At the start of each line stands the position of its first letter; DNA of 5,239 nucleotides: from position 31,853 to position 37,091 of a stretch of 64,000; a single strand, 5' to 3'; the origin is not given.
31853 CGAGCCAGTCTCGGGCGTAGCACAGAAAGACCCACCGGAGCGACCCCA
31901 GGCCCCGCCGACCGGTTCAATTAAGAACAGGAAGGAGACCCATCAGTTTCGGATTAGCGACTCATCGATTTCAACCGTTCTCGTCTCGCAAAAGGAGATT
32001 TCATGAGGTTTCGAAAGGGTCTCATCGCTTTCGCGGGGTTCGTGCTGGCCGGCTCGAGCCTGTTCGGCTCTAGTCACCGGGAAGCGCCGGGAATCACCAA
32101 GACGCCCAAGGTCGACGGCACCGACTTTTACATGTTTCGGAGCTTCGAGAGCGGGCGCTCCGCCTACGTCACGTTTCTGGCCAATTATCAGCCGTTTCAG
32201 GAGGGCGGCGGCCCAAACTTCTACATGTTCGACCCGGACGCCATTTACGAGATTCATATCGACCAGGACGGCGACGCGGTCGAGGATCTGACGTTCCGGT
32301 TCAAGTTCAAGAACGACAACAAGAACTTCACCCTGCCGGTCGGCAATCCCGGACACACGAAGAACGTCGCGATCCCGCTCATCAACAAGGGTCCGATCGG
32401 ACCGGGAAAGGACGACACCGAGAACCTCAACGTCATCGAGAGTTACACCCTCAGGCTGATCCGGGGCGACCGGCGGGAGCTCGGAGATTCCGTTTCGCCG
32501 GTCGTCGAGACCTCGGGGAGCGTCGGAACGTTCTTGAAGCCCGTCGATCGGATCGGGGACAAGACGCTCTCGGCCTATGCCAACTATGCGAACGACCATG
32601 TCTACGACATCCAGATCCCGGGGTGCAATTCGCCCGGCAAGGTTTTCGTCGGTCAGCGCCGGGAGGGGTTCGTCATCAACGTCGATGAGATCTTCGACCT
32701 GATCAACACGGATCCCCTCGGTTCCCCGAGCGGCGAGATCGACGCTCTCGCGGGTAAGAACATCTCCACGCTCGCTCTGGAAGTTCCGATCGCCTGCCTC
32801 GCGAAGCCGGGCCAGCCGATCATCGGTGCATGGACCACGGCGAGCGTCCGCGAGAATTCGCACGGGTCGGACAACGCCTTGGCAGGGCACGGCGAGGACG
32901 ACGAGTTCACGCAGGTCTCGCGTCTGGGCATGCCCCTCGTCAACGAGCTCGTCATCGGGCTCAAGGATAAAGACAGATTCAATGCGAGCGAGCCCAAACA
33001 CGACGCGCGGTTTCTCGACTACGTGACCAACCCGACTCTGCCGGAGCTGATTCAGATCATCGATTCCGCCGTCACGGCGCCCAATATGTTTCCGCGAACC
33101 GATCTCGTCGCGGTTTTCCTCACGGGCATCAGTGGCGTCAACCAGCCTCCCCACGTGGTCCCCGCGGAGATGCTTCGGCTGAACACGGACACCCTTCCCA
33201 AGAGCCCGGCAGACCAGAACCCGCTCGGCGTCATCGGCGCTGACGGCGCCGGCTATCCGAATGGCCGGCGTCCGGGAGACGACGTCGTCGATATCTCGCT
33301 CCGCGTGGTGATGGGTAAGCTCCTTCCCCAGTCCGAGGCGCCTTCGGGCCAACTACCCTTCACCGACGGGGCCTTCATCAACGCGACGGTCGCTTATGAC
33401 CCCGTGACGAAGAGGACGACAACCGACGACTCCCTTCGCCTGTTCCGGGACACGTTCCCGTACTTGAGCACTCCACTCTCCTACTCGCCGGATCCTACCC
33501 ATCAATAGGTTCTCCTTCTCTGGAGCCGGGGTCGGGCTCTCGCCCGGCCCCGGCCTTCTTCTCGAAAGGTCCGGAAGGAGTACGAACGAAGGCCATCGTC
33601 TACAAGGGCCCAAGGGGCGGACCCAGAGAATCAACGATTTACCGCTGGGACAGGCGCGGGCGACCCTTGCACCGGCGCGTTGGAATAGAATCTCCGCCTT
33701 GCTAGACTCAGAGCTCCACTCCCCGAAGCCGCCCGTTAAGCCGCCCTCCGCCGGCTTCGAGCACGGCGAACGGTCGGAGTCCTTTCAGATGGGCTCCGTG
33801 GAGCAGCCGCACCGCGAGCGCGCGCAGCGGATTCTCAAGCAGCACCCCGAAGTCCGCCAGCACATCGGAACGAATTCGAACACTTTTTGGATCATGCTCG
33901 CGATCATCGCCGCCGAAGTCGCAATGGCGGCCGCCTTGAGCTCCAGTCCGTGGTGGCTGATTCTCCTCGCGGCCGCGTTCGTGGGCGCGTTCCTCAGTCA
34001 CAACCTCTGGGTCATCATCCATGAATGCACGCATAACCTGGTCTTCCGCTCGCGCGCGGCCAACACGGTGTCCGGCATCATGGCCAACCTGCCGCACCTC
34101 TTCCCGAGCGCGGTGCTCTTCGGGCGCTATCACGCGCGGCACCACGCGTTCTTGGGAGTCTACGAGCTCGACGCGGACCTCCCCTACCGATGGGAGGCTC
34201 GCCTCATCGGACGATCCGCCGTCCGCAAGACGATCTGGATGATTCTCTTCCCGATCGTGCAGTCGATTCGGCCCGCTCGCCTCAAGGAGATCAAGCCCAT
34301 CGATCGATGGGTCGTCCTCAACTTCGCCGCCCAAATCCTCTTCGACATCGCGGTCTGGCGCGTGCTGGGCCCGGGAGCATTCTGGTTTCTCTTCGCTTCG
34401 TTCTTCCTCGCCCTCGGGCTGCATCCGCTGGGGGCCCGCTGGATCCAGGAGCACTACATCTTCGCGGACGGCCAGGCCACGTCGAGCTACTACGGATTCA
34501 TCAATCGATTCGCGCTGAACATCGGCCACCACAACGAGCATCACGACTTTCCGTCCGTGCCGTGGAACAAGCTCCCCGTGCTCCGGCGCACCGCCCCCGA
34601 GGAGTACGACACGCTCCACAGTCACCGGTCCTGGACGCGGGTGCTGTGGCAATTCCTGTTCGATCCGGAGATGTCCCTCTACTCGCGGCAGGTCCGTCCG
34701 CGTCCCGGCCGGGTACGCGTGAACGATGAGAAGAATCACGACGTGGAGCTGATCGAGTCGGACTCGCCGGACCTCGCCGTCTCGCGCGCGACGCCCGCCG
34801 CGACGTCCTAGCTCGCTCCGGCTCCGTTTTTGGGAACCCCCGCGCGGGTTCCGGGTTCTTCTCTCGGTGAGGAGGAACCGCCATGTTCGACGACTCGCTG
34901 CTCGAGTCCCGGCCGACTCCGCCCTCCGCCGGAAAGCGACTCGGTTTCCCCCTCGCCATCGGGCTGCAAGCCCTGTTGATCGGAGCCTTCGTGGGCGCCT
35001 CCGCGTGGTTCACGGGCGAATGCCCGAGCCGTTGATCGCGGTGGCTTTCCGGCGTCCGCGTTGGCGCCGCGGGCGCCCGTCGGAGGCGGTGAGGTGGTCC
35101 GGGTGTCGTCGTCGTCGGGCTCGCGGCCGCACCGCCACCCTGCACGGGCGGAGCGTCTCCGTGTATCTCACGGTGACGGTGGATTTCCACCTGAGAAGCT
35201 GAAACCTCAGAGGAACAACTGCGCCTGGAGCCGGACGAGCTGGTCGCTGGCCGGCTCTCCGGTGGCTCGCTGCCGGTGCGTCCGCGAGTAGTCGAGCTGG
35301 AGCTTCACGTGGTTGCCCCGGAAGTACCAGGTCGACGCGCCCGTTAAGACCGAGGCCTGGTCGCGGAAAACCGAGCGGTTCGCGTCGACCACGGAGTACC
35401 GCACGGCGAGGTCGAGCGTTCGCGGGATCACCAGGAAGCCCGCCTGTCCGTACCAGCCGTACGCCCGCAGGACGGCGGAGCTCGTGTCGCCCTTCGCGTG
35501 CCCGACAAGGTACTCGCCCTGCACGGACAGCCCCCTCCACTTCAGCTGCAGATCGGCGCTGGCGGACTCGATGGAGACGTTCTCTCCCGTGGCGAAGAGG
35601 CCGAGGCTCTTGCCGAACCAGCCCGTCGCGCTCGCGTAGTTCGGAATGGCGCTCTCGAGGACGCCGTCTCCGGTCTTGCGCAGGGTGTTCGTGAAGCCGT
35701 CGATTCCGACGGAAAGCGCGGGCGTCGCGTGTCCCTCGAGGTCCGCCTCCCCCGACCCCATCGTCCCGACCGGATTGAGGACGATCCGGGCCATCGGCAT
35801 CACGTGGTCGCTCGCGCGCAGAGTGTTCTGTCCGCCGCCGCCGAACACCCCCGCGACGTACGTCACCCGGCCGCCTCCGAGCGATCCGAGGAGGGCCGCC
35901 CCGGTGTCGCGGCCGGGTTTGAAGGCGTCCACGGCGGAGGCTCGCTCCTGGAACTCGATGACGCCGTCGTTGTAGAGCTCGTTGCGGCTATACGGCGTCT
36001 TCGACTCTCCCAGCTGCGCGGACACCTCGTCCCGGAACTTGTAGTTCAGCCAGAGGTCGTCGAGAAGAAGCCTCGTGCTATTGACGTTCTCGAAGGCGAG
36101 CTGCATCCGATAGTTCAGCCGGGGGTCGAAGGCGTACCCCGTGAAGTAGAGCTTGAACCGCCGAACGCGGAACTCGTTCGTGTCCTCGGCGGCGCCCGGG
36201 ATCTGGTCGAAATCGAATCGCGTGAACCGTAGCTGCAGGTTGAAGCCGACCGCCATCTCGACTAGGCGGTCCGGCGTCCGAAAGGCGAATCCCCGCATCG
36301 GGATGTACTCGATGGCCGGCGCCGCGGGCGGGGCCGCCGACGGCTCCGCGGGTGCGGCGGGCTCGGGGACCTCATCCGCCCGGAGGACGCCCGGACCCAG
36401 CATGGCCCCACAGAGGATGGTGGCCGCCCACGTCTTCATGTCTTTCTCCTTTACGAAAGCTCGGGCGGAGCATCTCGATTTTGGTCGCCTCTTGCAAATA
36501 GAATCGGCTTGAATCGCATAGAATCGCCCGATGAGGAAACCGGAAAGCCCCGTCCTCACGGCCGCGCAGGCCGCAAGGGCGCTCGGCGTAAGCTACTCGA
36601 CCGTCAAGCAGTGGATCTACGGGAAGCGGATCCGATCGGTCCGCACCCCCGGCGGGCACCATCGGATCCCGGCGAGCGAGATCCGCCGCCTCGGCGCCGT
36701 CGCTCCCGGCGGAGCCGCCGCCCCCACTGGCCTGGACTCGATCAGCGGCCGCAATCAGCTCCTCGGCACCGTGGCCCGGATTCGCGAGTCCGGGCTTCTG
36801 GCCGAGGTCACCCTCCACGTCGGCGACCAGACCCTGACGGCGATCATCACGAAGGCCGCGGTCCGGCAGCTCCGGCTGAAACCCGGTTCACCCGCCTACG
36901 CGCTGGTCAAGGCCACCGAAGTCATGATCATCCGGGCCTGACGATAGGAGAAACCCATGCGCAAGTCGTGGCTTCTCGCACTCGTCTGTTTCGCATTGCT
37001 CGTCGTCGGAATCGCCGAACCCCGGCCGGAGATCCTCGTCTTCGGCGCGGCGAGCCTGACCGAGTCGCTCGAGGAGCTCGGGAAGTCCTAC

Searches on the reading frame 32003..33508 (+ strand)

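Call 83: search_protein_families(library=pfam, proteins=[window:32003-33508:+], max_evalue=0.00001)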
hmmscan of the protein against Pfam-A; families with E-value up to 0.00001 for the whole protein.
window:32003-33508:+ (501 aa): 1 family
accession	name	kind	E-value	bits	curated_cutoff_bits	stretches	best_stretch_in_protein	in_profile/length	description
PF14224.11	DUF4331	-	8.5e-136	454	27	1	23-491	1-421/421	Domain of unknown function (DUF4331)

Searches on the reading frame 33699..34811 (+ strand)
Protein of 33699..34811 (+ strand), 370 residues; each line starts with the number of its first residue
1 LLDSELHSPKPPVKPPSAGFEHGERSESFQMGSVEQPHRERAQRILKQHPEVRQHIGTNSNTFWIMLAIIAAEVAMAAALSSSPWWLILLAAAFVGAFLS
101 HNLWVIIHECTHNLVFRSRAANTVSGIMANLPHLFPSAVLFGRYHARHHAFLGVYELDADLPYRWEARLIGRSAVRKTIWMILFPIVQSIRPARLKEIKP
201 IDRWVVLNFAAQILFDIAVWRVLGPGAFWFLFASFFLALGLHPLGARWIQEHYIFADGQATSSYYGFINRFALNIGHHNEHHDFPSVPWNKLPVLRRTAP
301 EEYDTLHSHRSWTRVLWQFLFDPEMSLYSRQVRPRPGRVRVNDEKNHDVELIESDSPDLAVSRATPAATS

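Call 83: search_protein_families(library=pfam, proteins=[window:33699-34811:+], max_evalue=0.00001)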
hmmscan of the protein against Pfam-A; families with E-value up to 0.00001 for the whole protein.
window:33699-34811:+ (370 aa): 2 families
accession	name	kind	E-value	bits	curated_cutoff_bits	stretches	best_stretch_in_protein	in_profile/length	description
PF00487.30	FA_desaturase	-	3.1e-22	80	29.7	1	84-305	1-244/253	Fatty acid desaturase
PF08557.15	Lipid_DES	-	2e-06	27.6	23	1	35-58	11-34/37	Sphingolipid Delta4-desaturase (DES)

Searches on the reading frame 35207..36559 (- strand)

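Call 83: search_protein_families(library=pfam, proteins=[window:35207-36559:-], max_evalue=0.00001)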
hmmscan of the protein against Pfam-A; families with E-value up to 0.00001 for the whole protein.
window:35207-36559:- (450 aa): 1 family
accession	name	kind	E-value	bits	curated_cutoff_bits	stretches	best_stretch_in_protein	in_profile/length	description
PF07396.17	Porin_O_P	-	1.8e-25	90.4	20.9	1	104-448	3-368/370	Phosphate-selective porin O and P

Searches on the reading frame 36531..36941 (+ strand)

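Call 83: search_protein_families(library=pfam, proteins=[window:36531-36941:+], max_evalue=0.00001)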
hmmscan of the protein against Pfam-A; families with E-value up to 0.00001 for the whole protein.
window:36531-36941:+ (136 aa): 2 families
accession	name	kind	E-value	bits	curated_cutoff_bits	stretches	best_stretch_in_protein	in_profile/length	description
PF03459.23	TOBE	-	1e-18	67.7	22.3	1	72-133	2-64/64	TOBE domain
PF12728.13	HTH_17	-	6.7e-11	42.7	27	1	8-53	1-45/51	Helix-turn-helix domain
